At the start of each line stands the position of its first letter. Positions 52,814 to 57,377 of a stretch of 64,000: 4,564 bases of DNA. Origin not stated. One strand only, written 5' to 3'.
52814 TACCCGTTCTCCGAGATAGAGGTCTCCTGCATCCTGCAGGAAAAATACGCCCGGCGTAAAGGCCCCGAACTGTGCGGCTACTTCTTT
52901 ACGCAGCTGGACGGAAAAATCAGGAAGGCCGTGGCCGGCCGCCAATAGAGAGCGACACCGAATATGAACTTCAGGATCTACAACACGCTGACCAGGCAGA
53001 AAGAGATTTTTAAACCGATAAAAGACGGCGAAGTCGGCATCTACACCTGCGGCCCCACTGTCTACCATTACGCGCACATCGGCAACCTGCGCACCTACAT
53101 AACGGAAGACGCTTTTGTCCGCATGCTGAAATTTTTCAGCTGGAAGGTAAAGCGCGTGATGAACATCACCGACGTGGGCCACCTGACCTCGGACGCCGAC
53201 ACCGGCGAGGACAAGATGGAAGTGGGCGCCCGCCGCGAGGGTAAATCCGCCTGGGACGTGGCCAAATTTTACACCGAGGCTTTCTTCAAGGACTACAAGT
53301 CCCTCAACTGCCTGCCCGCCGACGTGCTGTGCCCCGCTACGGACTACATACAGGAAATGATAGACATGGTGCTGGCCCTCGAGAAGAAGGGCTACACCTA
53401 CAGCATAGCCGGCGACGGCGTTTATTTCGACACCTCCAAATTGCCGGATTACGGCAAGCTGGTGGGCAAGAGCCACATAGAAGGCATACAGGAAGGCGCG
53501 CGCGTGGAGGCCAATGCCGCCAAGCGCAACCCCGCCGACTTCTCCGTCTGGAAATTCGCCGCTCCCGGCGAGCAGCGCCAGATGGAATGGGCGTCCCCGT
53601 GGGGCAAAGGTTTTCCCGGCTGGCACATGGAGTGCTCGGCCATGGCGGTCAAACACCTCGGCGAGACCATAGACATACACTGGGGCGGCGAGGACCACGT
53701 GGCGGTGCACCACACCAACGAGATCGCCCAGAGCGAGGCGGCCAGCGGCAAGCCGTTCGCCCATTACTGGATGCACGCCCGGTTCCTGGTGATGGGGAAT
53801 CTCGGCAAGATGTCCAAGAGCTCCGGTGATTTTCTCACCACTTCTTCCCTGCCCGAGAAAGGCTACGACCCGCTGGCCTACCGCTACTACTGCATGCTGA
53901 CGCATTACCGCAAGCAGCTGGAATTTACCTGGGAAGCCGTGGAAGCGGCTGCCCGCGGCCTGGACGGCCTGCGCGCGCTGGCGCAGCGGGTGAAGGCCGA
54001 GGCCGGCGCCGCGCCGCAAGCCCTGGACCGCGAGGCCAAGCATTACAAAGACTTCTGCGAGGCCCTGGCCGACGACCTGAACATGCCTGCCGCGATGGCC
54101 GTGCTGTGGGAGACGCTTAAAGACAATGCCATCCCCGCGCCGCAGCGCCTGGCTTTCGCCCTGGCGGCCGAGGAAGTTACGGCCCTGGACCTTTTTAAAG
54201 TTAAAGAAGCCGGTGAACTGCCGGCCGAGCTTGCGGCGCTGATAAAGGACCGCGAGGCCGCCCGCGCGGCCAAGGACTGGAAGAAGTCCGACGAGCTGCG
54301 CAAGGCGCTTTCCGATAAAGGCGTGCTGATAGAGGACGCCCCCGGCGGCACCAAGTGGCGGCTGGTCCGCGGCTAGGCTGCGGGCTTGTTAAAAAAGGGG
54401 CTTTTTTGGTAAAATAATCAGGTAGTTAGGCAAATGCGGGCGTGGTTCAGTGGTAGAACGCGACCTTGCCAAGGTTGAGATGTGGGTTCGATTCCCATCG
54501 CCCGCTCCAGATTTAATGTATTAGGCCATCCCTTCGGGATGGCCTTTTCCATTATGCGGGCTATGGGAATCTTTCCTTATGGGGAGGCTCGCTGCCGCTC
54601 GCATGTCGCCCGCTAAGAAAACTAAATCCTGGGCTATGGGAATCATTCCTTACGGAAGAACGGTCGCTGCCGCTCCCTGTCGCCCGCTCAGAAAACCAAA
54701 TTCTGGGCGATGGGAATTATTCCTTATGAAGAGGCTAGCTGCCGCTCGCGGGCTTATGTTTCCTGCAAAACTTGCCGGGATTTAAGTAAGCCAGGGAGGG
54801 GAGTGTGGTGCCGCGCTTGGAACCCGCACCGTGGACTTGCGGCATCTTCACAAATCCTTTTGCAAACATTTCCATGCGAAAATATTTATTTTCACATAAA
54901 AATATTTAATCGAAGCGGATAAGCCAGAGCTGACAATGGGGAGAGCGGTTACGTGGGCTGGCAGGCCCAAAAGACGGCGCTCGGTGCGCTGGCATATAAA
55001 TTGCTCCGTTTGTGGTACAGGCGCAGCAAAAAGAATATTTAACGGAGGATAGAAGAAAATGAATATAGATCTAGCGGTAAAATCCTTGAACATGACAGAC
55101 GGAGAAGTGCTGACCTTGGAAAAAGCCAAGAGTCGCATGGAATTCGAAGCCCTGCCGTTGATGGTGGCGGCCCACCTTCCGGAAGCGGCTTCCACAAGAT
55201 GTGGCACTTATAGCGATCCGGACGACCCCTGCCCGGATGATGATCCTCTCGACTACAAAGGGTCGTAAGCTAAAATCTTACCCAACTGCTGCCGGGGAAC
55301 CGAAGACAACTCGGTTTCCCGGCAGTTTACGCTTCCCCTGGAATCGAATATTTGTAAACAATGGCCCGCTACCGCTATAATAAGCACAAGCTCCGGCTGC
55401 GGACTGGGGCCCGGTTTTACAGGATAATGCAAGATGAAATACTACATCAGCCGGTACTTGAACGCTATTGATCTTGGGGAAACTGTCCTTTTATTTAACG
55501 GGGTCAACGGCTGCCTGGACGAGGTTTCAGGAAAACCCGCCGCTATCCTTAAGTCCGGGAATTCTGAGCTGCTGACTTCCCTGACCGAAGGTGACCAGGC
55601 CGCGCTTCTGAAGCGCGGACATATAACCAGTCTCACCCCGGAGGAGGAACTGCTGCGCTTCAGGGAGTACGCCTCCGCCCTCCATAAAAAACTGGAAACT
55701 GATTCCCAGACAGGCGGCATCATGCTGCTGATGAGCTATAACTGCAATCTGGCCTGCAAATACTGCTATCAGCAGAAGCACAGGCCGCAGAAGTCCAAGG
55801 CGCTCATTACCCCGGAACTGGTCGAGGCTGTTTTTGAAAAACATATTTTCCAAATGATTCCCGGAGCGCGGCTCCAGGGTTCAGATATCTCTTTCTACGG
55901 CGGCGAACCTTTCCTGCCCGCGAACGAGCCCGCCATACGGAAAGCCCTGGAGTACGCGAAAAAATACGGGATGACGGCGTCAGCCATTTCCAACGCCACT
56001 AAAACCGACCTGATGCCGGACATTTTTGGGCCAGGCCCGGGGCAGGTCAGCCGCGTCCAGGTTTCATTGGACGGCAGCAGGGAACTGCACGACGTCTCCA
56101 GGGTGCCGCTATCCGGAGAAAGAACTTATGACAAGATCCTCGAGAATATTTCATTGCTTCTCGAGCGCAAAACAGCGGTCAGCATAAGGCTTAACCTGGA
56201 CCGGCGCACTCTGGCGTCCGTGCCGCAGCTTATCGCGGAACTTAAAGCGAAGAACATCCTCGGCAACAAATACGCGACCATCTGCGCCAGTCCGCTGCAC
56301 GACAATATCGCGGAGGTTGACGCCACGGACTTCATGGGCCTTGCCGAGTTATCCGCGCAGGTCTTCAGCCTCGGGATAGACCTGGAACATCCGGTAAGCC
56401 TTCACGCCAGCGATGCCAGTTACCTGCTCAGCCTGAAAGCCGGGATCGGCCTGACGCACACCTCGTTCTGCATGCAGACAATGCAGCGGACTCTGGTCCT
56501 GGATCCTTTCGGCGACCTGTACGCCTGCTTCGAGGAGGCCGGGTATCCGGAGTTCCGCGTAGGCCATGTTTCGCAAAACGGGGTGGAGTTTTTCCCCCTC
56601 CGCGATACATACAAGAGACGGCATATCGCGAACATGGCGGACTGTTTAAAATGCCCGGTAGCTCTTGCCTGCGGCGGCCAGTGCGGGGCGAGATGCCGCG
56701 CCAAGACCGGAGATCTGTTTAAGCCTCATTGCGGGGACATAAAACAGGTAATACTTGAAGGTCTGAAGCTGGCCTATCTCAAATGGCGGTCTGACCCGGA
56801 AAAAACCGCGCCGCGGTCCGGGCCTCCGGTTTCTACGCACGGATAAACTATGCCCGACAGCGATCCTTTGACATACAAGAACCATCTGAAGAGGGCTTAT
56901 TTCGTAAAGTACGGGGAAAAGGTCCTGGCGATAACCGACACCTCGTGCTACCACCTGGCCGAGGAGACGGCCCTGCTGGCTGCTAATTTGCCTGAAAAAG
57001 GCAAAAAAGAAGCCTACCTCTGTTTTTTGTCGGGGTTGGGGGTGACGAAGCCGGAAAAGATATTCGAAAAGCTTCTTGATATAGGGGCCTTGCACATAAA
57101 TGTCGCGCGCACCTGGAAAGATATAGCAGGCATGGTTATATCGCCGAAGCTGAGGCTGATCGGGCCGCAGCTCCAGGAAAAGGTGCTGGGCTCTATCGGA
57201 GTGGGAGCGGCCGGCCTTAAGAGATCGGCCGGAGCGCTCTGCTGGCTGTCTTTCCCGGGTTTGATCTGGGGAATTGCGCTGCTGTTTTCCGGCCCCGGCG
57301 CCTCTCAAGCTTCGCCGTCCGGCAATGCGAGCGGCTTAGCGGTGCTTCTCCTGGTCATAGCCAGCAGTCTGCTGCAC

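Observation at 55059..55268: Peptide has a leader/core-like layout with two Cys embedded in an Asp/Pro-rich C-terminus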

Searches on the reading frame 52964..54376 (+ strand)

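Call 3: search_protein_families(library=pfam, proteins=[window:52964-54376:+], max_evalue=0.01)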
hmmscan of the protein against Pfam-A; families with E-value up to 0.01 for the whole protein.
window:52964-54376:+ (470 aa): 6 families
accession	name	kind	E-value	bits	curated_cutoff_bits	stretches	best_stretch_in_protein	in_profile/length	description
PF01406.26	tRNA-synt_1e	-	2.3e-90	303.5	27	1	16-329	2-299/301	tRNA synthetases class I (C) catalytic domain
PF23493.1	CysS_C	-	2.7e-10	40.6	23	1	417-466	2-51/51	Cysteinyl-tRNA ligase anticodon binding domain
PF09334.17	tRNA-synt_1g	-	1.2e-08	34.6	20.1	1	36-154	13-122/391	tRNA synthetases class I (M)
PF09190.17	DALR_2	-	0.00057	20.8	22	1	364-386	2-24/57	DALR domain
PF01921.24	tRNA-synt_1f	-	0.0018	17.7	27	0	234-333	233-332/360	tRNA synthetases class I (K)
PF00750.26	tRNA-synt_1d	-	0.0065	15.9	23.3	0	28-72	26-70/349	tRNA synthetases class I (R), catalytic domain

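Call 4: search_protein_families(library=ncbifam, proteins=[window:52964-54376:+], max_evalue=0.01)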
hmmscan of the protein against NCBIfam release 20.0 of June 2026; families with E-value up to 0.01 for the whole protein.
window:52964-54376:+ (470 aa): 8 families
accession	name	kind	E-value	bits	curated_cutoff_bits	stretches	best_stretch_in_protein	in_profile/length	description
NF011108.0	PRK14536.1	equivalog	5.1e-159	530.2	780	1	1-466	1-488/490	cysteine--tRNA ligase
TIGR00435.1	cysS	equivalog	8.4e-133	443.8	340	1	4-466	2-464/466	cysteine--tRNA ligase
NF011107.0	PRK14534.1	equivalog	2.4e-117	392.9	744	1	1-465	1-478/481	cysteine--tRNA ligase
TIGR03447.1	mycothiol_MshC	equivalog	2.4e-56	191.3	485.1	1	3-386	18-383/411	cysteine--1-D-myo-inosityl 2-amino-2-deoxy-alpha-D-glucopyranoside ligase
TIGR00398.1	metG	equivalog_domain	9.7e-07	27.9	336.35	0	264-325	310-370/530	methionine--tRNA ligase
NF001100.0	PRK00133.1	equivalog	1.5e-06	27.1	587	0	274-326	323-375/676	methionine--tRNA ligase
NF002446.0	PRK01611.3-3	equivalog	0.0054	15.1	399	0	35-78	128-171/636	arginine--tRNA ligase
NF008957.0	PRK12300.1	subfamily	0.0076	14.2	677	0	270-349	614-693/946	leucine--tRNA ligase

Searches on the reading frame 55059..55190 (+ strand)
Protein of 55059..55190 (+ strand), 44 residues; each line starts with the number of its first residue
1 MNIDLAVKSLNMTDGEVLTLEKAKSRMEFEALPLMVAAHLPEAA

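Call 27: find_homologous_proteins(query=A3, max_evalue=10)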
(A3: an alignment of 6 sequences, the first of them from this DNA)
Query A3 (6 sequences) (44 aa, profile of the alignment): 31 proteins with E <= 10 among 34 candidates.
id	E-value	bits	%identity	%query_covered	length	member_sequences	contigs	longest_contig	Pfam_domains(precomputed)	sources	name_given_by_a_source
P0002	4.6e-22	95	87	89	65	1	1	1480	-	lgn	-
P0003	2.4e-21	92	75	82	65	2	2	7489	-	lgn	-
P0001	5.1e-21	91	100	100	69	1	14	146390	-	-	-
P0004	4.2e-18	82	69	82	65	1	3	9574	-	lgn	-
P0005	4.9e-17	79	71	80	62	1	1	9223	-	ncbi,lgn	-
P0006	6.4e-17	78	66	86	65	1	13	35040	-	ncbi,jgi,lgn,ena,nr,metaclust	ncbi:MAG: hypothetical protein A2X30_01570 [Elusimicrobia bacterium GWB2_63_16]|nr:MAG: hypothetical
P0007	3.2e-16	76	74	89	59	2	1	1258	-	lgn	-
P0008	5.5e-16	75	71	80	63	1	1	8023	-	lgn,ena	-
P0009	7.8e-16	75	66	86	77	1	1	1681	-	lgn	-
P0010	8.8e-16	75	64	82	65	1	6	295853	-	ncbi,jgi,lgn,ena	jgi:hypothetical protein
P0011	1.0e-15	74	71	80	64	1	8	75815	-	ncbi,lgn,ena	-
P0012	1.1e-15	74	71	80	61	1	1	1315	-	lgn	-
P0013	1.8e-15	74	70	84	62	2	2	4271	-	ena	-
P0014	2.0e-15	73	63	86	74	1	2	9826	-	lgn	-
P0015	2.0e-15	73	71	86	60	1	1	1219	-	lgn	-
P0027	2.6e-11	60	50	91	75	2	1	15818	-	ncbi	-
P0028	4.4e-10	56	59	84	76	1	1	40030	-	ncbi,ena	-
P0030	9.4e-7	46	43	100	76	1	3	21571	-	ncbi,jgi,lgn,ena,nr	ncbi:MAG TPA: hypothetical protein PKI19_10185 [Elusimicrobiales bacterium]|nr:hypothetical protein 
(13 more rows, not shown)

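Call 31: find_encoding_contigs(protein=P0010, flank=9000, max_places=2)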
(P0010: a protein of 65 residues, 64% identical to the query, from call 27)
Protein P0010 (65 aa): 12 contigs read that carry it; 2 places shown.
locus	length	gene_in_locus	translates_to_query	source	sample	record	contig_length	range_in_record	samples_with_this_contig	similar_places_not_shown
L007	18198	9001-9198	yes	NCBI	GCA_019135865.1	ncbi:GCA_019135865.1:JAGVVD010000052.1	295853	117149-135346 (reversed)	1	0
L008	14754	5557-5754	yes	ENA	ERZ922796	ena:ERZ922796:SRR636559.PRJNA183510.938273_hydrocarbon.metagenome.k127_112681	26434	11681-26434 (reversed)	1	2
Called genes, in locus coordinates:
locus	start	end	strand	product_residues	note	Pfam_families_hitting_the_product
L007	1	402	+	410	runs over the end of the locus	PF00275:EPSP_synthase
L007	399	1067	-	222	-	PF00173:Cyt-b5, PF04945:YHS (weak)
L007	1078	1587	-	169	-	PF01965:DJ-1_PfpI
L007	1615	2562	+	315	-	-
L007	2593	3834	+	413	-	PF01135:PCMT, PF00398:RrnaAD (faint), PF02353:CMAS (faint), PF08704:GCD14 (faint), PF13489:Methyltransf_23 (faint), PF05175:MTS (faint), PF13847:Methyltransf_31 (weak), PF13649:Methyltransf_25 (weak), +2 more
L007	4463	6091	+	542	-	PF00496:SBP_bac_5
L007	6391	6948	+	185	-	-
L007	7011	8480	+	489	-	PF00512:HisKA (faint), PF02518:HATPase_c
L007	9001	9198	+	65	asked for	-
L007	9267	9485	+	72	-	-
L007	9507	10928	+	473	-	PF04055:Radical_SAM, PF13353:Fer4_12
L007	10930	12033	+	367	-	-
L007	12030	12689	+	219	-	PF13349:DUF4097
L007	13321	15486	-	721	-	-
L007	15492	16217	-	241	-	-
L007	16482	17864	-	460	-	PF17203:sCache_3_2 (weak), PF02518:HATPase_c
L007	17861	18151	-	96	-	-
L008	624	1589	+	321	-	PF04055:Radical_SAM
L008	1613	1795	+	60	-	-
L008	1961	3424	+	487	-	PF00496:SBP_bac_5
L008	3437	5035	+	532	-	PF00512:HisKA (faint), PF02518:HATPase_c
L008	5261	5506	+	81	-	-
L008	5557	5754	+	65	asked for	-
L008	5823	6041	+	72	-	-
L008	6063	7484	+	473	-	PF04055:Radical_SAM, PF13353:Fer4_12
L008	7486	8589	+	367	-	-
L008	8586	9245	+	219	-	PF13349:DUF4097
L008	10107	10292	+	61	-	-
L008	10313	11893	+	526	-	PF00496:SBP_bac_5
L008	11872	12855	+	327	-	PF02624:YcaO (faint)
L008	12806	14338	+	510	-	PF00512:HisKA (weak), PF02518:HATPase_c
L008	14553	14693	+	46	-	-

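Call 34: find_encoding_contigs(protein=P0011, flank=8000, max_places=2)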
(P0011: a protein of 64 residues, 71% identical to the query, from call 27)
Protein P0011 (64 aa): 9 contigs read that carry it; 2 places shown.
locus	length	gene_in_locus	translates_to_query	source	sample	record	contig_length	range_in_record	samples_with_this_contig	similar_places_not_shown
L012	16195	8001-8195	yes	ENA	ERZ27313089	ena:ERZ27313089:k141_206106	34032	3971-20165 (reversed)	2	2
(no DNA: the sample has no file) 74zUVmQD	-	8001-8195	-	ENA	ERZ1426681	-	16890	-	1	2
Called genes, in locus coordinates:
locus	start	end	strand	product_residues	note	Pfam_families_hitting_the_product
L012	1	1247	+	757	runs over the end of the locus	-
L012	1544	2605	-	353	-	PF02729:OTCace_N, PF00185:OTCace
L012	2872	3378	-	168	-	PF14345:GDYXXLXY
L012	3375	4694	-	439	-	PF09925:DUF2157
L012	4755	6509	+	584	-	-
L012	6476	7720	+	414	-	PF05977:MFS_3, PF07690:MFS_1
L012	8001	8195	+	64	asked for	-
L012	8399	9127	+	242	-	PF07719:TPR_2 (faint), PF13181:TPR_8 (faint), PF13432:TPR_16 (faint), PF00515:TPR_1 (faint)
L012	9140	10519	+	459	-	PF04055:Radical_SAM, PF13353:Fer4_12 (weak)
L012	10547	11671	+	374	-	PF02163:Peptidase_M50 (faint)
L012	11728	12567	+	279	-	PF13349:DUF4097 (weak)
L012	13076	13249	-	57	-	-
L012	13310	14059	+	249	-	PF08241:Methyltransf_11, PF08242:Methyltransf_12 (weak), PF13649:Methyltransf_25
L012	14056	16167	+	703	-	PF07696:7TMR-DISMED2, PF07695:7TMR-DISM_7TM, PF02518:HATPase_c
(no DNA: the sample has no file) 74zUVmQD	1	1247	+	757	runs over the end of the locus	-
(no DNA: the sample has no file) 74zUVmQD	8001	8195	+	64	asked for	-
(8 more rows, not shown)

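Call 35: find_encoding_contigs(protein=P0028, flank=8000, max_places=2)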
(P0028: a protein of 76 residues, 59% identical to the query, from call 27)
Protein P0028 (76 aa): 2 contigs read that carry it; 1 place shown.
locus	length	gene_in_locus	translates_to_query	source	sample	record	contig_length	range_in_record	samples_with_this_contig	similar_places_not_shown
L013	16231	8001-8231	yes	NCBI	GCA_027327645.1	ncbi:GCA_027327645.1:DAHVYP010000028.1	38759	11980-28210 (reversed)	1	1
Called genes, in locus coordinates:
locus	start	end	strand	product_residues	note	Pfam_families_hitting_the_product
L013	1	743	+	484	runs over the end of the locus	PF04055:Radical_SAM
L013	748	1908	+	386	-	PF07690:MFS_1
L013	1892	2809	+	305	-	PF08399:VWA_N (weak)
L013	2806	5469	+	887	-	PF00512:HisKA (weak), PF02518:HATPase_c, PF14501:HATPase_c_5, PF00072:Response_reg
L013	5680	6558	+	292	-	-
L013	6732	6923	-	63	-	-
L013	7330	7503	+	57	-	-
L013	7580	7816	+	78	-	-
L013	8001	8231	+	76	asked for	-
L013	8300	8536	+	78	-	-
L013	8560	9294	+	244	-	PF13428:TPR_14 (faint), PF00515:TPR_1 (faint), PF07719:TPR_2 (faint), PF13181:TPR_8 (faint)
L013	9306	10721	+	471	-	PF13353:Fer4_12, PF04055:Radical_SAM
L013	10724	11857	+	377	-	PF02163:Peptidase_M50 (faint)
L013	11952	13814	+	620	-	PF00512:HisKA (weak), PF02518:HATPase_c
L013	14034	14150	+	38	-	-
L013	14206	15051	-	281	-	PF01209:Ubie_methyltran (faint), PF13489:Methyltransf_23, PF13649:Methyltransf_25, PF08241:Methyltransf_11, PF08242:Methyltransf_12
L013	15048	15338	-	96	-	-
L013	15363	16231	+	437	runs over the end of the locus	PF04055:Radical_SAM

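Call 67: find_encoding_contigs(protein=P0030, flank=7000, max_places=1)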
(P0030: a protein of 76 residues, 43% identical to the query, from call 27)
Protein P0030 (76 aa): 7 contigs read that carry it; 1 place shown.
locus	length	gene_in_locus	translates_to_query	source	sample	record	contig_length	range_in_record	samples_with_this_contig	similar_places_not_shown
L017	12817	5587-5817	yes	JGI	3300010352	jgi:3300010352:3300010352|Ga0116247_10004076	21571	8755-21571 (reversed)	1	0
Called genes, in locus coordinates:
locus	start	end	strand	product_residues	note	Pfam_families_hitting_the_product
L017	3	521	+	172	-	PF13375:RnfC_N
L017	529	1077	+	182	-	PF00936:BMC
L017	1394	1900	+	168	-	-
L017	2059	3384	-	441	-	-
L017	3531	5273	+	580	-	-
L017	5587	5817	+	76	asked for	-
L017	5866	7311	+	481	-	PF13353:Fer4_12, PF04055:Radical_SAM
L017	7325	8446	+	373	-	-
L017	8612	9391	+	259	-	PF00121:TIM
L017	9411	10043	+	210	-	PF06130:PTAC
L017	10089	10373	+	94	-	PF00936:BMC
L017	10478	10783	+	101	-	PF03319:EutN_CcmL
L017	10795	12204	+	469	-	PF00171:Aldedh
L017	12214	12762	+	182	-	PF00936:BMC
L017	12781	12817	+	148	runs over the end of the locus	PF02502:LacAB_rpiB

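Call 68: find_encoding_contigs(protein=P0027, flank=7000, max_places=1)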
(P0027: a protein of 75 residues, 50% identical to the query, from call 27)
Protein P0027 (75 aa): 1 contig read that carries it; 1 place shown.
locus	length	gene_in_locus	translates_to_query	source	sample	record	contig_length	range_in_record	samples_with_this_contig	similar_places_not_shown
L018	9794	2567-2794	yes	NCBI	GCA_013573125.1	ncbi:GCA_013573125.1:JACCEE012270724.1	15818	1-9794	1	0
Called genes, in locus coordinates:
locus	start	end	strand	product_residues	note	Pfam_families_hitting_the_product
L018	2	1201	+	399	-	?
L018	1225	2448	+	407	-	PF16286:DUF4932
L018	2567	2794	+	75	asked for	-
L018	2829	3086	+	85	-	-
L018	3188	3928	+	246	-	PF07719:TPR_2 (faint), PF13432:TPR_16 (faint), PF00515:TPR_1 (faint), PF13181:TPR_8 (faint)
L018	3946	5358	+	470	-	PF04055:Radical_SAM, PF13353:Fer4_12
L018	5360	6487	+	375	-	PF02163:Peptidase_M50 (faint)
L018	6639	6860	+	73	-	-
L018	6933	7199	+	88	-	-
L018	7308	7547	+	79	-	-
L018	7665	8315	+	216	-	-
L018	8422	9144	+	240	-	-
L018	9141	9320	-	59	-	-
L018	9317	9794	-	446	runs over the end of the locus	PF00072:Response_reg, PF00158:Sigma54_activat, PF01078:Mg_chelatase (faint), PF13191:AAA_16 (weak), PF14532:Sigma54_activ_2, PF00004:AAA, PF07728:AAA_5, PF25601:AAA_lid_14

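Call 74: search_protein_families(library=ncbifam, proteins=[P0007, P0015, P0009, P0028, P0030], max_evalue=10)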
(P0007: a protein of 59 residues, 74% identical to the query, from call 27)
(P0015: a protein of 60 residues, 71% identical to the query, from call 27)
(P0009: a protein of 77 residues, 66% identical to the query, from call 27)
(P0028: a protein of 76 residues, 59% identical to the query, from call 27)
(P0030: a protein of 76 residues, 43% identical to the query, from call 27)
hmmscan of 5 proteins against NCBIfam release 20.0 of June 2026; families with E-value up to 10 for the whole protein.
P0007 (59 aa): 0 families

P0015 (60 aa): 1 family
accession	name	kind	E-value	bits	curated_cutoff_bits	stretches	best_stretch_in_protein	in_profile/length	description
NF010668.0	PRK14065.1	equivalog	0.063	13.8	149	1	12-49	26-63/86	exodeoxyribonuclease VII small subunit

P0009 (77 aa): 1 family
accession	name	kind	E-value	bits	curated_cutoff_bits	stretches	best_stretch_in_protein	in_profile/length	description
TIGR02609.1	doc_partner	hypoth_equivalog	0.086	13.2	55.9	1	6-27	18-39/74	putative addiction module antidote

P0028 (76 aa): 0 families

P0030 (76 aa): 0 families

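Call 75: search_protein_families(library=pfam, proteins=[P0028], max_evalue=10)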
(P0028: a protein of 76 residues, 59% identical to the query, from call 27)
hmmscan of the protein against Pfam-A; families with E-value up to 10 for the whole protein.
P0028 (76 aa): 0 families

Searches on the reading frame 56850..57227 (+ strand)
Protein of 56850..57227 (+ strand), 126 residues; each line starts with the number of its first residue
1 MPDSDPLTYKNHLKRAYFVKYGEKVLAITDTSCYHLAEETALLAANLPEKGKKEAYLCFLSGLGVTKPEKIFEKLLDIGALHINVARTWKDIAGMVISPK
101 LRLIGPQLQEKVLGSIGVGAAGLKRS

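Call 75: search_protein_families(library=pfam, proteins=[window:56850-57227:+], max_evalue=10)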
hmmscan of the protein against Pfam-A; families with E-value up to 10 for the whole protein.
seq(126 aa): 1 family
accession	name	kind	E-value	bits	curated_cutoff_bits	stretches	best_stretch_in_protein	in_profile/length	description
PF22511.2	PBP2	-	0.12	12.6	27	1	60-81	27-48/63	PolB1 Binding Protein 2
